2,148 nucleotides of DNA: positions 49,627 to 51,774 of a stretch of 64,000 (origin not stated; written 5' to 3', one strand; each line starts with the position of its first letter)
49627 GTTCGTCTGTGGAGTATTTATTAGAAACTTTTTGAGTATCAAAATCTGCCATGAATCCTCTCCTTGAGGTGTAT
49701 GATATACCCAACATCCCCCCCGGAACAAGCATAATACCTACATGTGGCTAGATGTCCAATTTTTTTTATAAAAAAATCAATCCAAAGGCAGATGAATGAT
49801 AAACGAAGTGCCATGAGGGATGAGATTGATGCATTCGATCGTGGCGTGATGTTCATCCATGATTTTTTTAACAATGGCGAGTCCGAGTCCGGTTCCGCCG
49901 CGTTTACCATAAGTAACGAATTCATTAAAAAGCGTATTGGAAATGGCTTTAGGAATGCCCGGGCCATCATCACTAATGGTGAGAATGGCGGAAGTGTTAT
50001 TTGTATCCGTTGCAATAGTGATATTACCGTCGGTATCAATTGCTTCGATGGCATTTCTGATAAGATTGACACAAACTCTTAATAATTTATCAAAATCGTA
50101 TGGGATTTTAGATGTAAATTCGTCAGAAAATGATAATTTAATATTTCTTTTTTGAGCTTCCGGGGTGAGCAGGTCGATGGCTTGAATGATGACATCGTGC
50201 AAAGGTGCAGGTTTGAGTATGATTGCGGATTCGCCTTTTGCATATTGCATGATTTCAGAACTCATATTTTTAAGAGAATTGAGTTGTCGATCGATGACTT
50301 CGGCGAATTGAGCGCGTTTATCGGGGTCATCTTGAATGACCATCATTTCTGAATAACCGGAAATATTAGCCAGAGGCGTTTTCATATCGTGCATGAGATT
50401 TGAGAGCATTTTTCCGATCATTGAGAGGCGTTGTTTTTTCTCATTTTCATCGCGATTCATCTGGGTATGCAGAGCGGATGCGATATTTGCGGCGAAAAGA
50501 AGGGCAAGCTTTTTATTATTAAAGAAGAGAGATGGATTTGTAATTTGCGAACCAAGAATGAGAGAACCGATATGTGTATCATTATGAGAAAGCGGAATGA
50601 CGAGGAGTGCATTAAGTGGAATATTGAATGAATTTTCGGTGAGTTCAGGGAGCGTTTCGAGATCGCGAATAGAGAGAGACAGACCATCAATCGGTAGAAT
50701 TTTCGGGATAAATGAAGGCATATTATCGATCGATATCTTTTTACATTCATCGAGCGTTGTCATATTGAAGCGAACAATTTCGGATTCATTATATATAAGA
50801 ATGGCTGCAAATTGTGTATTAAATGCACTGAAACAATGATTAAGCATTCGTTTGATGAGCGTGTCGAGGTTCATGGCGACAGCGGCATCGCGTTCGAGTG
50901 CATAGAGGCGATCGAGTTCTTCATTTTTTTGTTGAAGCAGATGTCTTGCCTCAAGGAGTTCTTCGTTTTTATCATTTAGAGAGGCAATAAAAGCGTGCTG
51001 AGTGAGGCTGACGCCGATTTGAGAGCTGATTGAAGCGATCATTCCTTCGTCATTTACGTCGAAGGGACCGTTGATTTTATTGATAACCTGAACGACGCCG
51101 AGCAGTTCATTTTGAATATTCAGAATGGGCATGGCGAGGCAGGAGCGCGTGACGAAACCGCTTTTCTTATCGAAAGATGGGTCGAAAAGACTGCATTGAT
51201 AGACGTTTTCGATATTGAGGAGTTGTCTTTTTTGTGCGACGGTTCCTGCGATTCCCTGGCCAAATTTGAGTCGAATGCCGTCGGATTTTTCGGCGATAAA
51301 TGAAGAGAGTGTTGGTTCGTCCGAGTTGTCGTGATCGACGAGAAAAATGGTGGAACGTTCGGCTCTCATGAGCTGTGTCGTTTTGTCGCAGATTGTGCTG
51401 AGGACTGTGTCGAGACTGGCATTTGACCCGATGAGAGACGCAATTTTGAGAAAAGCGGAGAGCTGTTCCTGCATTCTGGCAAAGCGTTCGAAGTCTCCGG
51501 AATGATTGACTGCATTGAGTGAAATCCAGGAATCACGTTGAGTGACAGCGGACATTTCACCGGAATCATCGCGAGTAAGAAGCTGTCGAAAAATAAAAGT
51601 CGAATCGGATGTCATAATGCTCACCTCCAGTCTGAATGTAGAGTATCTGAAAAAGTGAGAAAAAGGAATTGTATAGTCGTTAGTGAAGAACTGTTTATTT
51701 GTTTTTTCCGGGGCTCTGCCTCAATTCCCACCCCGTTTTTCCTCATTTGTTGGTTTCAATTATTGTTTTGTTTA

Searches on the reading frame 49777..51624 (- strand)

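Call 7: search_protein_families(library=pfam, proteins=[window:49777-51624:-], max_evalue=0.001)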
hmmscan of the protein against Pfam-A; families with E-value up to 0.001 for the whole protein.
window:49777-51624:- (615 aa): 7 families
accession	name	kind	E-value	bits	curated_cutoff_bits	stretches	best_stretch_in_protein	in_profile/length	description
PF02518.31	HATPase_c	-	6.8e-21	75.2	26.4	1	510-614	2-109/111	Histidine kinase-, DNA gyrase B-, and HSP90-like ATPase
PF01590.32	GAF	-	1.6e-20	74.4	22.4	1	71-207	2-133/133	GAF domain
PF13185.12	GAF_2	-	4.1e-13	50.1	28.6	1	69-207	2-135/136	GAF domain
PF00512.31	HisKA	-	5.3e-13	49.3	26.9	1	404-466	3-65/66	His Kinase A (phospho-acceptor) domain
PF13492.12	GAF_3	-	2e-07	31.9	27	0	70-207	1-127/129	GAF domain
PF13581.12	HATPase_c_2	-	9.2e-06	26.1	27.4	1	517-593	39-113/127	Histidine kinase-like ATPase domain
PF14501.12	HATPase_c_5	-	2.4e-05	24.6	22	1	514-598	6-88/102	GHKL domain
